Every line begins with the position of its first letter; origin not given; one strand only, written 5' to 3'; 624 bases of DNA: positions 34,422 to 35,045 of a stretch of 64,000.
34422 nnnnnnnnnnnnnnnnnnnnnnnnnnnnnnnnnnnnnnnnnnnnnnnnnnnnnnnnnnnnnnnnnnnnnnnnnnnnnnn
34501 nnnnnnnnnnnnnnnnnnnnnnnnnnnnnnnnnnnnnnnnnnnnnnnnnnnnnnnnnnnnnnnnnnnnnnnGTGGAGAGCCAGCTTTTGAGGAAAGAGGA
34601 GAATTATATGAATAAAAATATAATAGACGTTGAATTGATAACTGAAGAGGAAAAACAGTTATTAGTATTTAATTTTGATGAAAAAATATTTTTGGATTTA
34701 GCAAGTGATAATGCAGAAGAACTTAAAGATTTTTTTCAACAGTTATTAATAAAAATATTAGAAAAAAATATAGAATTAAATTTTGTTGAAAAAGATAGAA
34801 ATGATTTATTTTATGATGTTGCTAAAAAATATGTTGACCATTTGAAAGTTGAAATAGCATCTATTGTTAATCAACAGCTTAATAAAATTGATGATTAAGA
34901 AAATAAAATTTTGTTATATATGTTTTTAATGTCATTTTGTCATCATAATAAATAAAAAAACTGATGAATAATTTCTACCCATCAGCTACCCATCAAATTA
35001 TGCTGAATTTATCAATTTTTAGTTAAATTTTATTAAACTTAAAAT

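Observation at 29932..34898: IME cargo operon: XRE regulator, enlarged Dam methylase, PD-ExK nuclease-like protein, PHP::ABC-ATPase fusion and small acidic protein, a candidate composite or novel anti-phage system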

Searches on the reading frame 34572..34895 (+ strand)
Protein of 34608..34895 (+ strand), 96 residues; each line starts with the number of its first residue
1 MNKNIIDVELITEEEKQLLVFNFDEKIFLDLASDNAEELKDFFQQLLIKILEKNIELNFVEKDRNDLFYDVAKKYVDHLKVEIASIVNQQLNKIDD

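Call 3: search_protein_families(library=pfam, proteins=[window:34608-34895:+], max_evalue=0.01)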
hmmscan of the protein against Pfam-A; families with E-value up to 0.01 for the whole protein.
window:34608-34895:+ (96 aa): 1 family
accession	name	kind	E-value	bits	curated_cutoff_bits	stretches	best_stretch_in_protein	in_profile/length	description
PF21718.4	KH_DTX3L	-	0.0031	17.8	27.4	1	7-83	29-104/128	DTX3L, KH-like domain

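Call 4: search_protein_families(library=padloc, proteins=[window:34608-34895:+], max_evalue=0.01)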
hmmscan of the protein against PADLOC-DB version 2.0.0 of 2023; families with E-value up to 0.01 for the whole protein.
window:34608-34895:+ (96 aa): 0 families

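Call 5: search_protein_families(library=ncbifam, proteins=[window:34608-34895:+], max_evalue=0.01)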
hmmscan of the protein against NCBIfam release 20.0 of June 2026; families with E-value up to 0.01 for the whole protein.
window:34608-34895:+ (96 aa): 0 families

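Call 14: search_protein_families(library=padloc, proteins=[window:34608-34895:+, window:34572-34895:+], max_evalue=10)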
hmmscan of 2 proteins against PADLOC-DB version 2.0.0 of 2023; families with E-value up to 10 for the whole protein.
window:34608-34895:+ (96 aa): 0 families

window:34572-34895:+ (108 aa): 0 families

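Call 19: find_homologous_proteins(query=window:34608-34895:+, max_evalue=0.001)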
Query window:34608-34895:+ (96 aa): 18 proteins with E <= 0.001 among 25 candidates.
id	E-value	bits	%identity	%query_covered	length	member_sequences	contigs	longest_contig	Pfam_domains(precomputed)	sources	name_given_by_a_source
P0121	1.3e-49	184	100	100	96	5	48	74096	-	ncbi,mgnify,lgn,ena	mgnify:CR=1 FL=1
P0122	1.7e-48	180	99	100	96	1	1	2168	-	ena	-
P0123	1.9e-32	129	71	99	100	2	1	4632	-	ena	-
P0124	1.0e-31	127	69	99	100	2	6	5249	-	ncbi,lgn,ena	-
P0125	5.9e-31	124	71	100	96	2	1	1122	-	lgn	-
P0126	7.9e-31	124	65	99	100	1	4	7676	-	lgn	-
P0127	7.1e-30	121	64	100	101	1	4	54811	-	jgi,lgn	jgi:hypothetical protein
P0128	8.4e-30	121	67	98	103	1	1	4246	-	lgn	-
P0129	3.7e-29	119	68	100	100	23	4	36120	-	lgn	-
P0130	6.2e-29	118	68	100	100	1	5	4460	-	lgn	-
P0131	1.9e-28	116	69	91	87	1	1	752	-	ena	-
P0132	1.0e-27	114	65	100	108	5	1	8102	-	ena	-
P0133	1.8e-27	113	65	100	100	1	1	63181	-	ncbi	-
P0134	2.0e-27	113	66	100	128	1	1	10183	-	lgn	-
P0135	2.2e-27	113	66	100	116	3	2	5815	-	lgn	-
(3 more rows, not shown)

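Call 22: find_homologous_proteins(query=A2, max_evalue=0.001)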
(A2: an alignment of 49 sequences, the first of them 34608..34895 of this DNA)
Query A2 (49 sequences) (96 aa, profile of the alignment): 336 proteins with E <= 0.001 among 1281 candidates; the best 120 are listed.
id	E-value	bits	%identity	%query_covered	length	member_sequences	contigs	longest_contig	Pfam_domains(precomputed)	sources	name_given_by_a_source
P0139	2.2e-30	123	27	77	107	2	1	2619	-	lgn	-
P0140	7.1e-30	121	31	76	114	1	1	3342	-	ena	-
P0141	1.1e-29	121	25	77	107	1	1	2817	-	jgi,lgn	jgi:hypothetical protein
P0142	1.1e-29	121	31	77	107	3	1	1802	-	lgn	-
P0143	1.5e-29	120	27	61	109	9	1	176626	-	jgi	jgi:hypothetical protein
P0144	1.8e-29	120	34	71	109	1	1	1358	-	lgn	-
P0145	2.7e-29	119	27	58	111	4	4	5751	-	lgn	-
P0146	2.9e-29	119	27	77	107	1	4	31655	-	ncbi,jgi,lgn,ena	jgi:hypothetical protein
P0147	2.9e-29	119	27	77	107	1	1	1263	-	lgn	-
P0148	3.0e-29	119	29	61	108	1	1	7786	-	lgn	-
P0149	3.8e-29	119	34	60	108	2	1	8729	-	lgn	-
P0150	4.8e-29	119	34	74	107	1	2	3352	-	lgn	-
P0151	1.3e-28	117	25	77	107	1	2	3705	-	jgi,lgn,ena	-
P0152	1.9e-28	117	27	61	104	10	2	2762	-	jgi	-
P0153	3.9e-28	116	37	58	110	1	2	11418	-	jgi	jgi:hypothetical protein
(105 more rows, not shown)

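Call 23: search_protein_families(library=padloc, alignment_id=A2, max_evalue=0.1)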
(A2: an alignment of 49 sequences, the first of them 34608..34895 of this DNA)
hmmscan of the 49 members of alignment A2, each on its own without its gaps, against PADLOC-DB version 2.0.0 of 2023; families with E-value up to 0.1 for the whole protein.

A. member 1, window:34608-34895:+ (96 aa): 0 families

B. families by the number of members that match (of 49 scanned): 10 families
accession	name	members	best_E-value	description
PDLC03430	REase_II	5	0.00034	Type II restriction enzyme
PDLC03999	PD-Lambda-5_A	2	0.029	-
PDLC04521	PDC-M22A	1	0.00051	-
PDLC02750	PbeC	1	0.00096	PbeC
PDLC03874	LmuC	1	0.0031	-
PDLC03774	RT_UG35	1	0.0037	DRT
PDLC01393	Cas7f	1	0.0044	CAS-I-F; effector_G7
PDLC00402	SduA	1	0.0069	DUF4263 domain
PDLC01833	CARF2--CARF_HEPN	1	0.0088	-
PDLC02362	PycTM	1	0.026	-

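Call 31: find_encoding_contigs(protein=P0121, flank=10000, max_places=8)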
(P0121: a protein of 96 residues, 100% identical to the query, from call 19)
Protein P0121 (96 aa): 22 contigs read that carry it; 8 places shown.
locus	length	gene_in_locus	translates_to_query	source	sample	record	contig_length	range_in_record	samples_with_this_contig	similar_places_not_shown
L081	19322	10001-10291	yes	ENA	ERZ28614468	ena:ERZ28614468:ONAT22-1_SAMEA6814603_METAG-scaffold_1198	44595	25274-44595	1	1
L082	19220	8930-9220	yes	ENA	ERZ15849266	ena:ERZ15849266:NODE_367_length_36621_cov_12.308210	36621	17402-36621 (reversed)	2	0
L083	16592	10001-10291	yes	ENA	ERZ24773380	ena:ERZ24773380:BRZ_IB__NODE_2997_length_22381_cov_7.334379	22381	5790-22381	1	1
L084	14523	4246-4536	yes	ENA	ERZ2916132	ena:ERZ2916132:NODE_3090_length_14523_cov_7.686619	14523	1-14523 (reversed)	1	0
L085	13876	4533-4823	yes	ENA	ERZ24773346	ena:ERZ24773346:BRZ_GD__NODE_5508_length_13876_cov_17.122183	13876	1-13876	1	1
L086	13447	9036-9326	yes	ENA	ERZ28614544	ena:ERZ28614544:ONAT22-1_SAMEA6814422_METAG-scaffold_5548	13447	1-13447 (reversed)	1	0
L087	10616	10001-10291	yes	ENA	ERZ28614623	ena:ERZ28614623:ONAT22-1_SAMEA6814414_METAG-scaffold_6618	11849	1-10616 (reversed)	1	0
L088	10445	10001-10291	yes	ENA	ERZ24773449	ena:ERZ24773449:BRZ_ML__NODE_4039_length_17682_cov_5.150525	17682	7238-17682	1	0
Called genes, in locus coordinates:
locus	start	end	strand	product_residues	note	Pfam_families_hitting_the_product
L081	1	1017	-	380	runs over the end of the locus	PF00589:Phage_integrase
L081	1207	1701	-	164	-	-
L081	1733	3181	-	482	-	PF01076:Mob_Pre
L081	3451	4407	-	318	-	PF06745:ATPase (weak), PF13481:AAA_25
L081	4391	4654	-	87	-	-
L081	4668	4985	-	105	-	-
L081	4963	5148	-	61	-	-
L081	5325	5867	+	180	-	PF13744:HTH_37 (weak), PF20432:Xre-like-HTH (faint), PF01381:HTH_3, PF12844:HTH_19, PF13443:HTH_26, PF13560:HTH_31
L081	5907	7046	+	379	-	PF02086:MethyltransfD12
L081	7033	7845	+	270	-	PF09520:HinfI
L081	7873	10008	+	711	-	-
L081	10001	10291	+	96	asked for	-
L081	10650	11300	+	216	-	-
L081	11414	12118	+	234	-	-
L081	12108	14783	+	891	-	PF02811:PHP, PF07733:DNA_pol3_alpha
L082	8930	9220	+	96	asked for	-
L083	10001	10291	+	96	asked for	-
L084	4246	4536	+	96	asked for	-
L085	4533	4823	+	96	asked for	-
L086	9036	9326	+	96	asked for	-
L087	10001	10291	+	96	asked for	-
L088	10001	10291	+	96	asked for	-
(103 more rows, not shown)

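Call 34: predict_structure(alignment_id=A3)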
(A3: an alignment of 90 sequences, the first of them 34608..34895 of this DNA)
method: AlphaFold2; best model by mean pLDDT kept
length: 96 residues; sequences in the alignment: 90
mean_pLDDT: 74.4   pTM: 0.57
mean pLDDT of the five models: 74.4, 73.8, 73.0, 72.0, 58.7
residues with pLDDT >= 90: 0; 70-90: 76; 50-70: 15; < 50: 5
segments of 3 or more residues with pLDDT < 50: 94-96
pLDDT, mean of each block of 10 residues (from residue 1): 74 79 82 74 79 76 67 80 74 49
secondary structure, 60 per line:
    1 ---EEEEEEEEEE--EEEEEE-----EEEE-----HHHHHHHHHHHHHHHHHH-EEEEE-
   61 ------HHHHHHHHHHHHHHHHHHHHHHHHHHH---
elements in order: E4-13 E16-21 E27-30 H36-53 E55-59 H67-93

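Call 40: fold_search(model_id=the predicted structure, library=pdb)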
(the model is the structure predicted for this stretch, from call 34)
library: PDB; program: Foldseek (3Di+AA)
matches with E <= 10: 948; with E <= 0.001: 0
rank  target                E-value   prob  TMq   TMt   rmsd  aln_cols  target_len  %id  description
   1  6vx2                  1.1e-02  0.91  0.35  0.26  12.9       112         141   13  HIV Integrase core domain in complex with inhibitor (5-methyl-1-benzofuran-3-yl)acetic acid (released 2021-02-24)
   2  3lpt                  2.1e-02  0.80  0.35  0.25  13.2       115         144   13  HIV integrase (released 2010-05-12)
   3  6lmq                  2.4e-02  0.80  0.34  0.25  12.7       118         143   14  Crystal structure of HIV-1 integrase catalytic core domain in complex with 2-(tert-butoxy)-2-[3-(3,4-dihydro-2H-1,4-benz (released 2020-09-23)
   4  6vqs                  2.5e-02  0.84  0.36  0.27  12.8       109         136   15  HIV Integrase Core domain (IN) in complex with [5-(3-fluorophenyl)-1-benzofuran-3-yl]acetic acid (released 2021-02-10)
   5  5hrn                  2.7e-02  0.72  0.34  0.25  14.5       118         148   12  HIV Integrase Catalytic Domain containing F185K mutation complexed with GSK0002 (released 2016-12-14)
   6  7ue1_B                2.9e-02  0.87  0.38  0.27  13.3       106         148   11  HIV-1 Integrase Catalytic Core Domain Mutant (KGD) in Complex with Inhibitor GRL-142 (released 2023-03-22)
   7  6wc8                  2.9e-02  0.80  0.34  0.26  12.9       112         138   13  HIV Integrase core domain in complex with inhibitor 2-(5-(3-fluorophenyl)-2-(2-(thiophen-2-yl)ethynyl)-1- benzofuran-3-y (released 2021-03-31)
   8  5jl4_A                2.9e-02  0.75  0.36  0.25  13.3       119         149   13  Inhibitor resistant mutant catalytic core domain of HIV-1 Integrase (released 2017-10-04)
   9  3vq9_C                2.9e-02  0.69  0.34  0.23  13.4       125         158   11  HIV-1 IN core domain in complex with 6-fluoro-1,3-benzothiazol-2-amine (released 2013-01-30)
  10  8cta_I                3.2e-02  0.75  0.35  0.25  13.3       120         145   12  Minimal 2:2 Ternary Complex between BI-224436 bound HIV-1 Integrase Catalytic Core Domain Dimer and Carboxy Terminal D (released 2023-02-22)
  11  8cta_M                3.2e-02  0.69  0.33  0.23  13.4       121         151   12  Minimal 2:2 Ternary Complex between BI-224436 bound HIV-1 Integrase Catalytic Core Domain Dimer and Carboxy Terminal D (released 2023-02-22)
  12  4o5b                  3.2e-02  0.63  0.32  0.24  13.0       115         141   13  HIV-1 Integrase Catalytic Core Domain Complexed with Allosteric Inhibitor (2S)-tert-butoxy[6-(5-chloro-1H-benzimidazol-2 (released 2014-07-02)
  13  9rmx_D                3.5e-02  0.72  0.35  0.16  13.0       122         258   12  CryoEM reconstruction of integrase filament at the lumen of native HIV-1 cores (box size 34.2 nm) (released 2025-12-10)
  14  4e1m                  3.5e-02  0.60  0.32  0.23  14.7       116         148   12  Crystal Structure of HIV-1 Integrase with a non-catayltic site inhibitor (released 2012-04-25)
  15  4gvm                  3.7e-02  0.63  0.34  0.25  13.2       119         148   13  HIV-1 Integrase Catalytic Core Domain A128T Mutant Complexed with Allosteric Inhibitor (released 2013-05-01)
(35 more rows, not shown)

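Call 63: list_cluster_members(proteins=[P0121, P0001])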
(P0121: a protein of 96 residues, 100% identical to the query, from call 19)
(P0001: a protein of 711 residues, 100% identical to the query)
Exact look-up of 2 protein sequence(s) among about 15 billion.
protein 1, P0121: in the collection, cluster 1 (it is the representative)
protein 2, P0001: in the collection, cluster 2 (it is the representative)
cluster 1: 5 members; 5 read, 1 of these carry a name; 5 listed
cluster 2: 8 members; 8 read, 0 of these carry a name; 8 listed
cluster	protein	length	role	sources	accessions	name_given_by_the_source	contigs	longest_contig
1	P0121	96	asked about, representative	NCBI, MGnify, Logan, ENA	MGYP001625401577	CR=1 FL=1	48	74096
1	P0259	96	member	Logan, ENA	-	-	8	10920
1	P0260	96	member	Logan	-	-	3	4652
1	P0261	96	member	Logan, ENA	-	-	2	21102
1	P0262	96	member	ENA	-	-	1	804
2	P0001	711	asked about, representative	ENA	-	-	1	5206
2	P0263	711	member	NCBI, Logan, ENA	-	-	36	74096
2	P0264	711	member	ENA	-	-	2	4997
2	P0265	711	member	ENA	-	-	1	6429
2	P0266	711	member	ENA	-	-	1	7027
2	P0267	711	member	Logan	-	-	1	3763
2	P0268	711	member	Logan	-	-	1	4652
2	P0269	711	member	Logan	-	-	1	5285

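Call 69: search_protein_representatives(alignment_id=A3)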
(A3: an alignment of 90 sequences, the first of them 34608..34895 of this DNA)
Query: 90 sequences, 98 profile positions. Proteins with E-value up to 0.001 (for the whole library): 458; up to 1e-10: 117; up to 1e-30: 4. The best 150 are listed.
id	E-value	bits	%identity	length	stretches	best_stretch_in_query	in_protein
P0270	1.5e-34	134.1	-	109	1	1-96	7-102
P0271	3.9e-32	126.3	-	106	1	1-97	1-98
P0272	5.1e-32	126.0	-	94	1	1-93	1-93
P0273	7.3e-32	125.5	-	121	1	1-97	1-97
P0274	1.5e-30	121.2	-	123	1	1-94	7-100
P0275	4.1e-30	119.8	-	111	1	1-95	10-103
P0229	4.2e-30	119.8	-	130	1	1-97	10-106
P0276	9.5e-30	118.7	-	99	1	1-96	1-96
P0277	1.6e-28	114.8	-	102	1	1-96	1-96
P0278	4.7e-28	113.3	-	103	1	1-94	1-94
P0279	1.8e-27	111.4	-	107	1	1-97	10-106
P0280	1.9e-27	111.3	-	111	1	1-97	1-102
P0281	4.3e-27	110.1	-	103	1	1-95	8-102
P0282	6.2e-27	109.7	-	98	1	1-96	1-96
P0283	2.4e-26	107.8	-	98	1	1-97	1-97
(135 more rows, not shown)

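Call 81: search_protein_families(library=pfam, alignment_id=A2, max_evalue=0.05)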
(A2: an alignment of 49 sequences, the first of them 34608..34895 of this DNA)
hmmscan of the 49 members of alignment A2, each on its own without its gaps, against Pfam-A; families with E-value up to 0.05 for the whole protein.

A. member 1, window:34608-34895:+ (96 aa): 1 family
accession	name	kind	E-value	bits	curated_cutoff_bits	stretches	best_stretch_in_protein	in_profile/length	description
PF21718.4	KH_DTX3L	-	0.0031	17.8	27.4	1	7-83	29-104/128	DTX3L, KH-like domain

B. families by the number of members that match (of 49 scanned): 22 families
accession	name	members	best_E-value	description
PF16717.10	RAC_head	2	0.00092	Ribosome-associated complex head domain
PF09556.15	RE_HaeIII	2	0.0026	HaeIII restriction endonuclease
PF13926.11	DUF4211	2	0.0099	Domain of unknown function (DUF4211)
PF22403.1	DUF6981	2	0.015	Domain of unknown function (DUF6981)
PF24151.2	ArlX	1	0.00078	ArlX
PF21718.4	KH_DTX3L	1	0.0031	DTX3L, KH-like domain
PF20686.2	CsoSCA_cat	1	0.0046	Carboxysome Shell Carbonic Anhydrase, catalytic domain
PF11765.13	Hyphal_reg_CWP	1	0.0073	Hyphally regulated cell wall protein N-terminal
PF24423.1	OVT1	1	0.013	Major antigen, helical domain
PF17221.8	COMMD1_N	1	0.015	COMMD1 N-terminal domain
PF17415.7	NigD_C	1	0.015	NigD-like C-terminal beta sandwich domain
PF14425.11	Imm3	1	0.019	Immunity protein Imm3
PF08664.15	YcbB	1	0.021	YcbB domain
PF08678.16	Rsbr_N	1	0.027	Rsbr N terminal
PF08777.17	RRM_3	1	0.028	RNA binding motif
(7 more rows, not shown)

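Call 82: search_protein_families(library=phrogs, proteins=[window:34608-34895:+], max_evalue=0.001)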
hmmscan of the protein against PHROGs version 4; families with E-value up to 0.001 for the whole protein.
window:34608-34895:+ (96 aa): 0 families
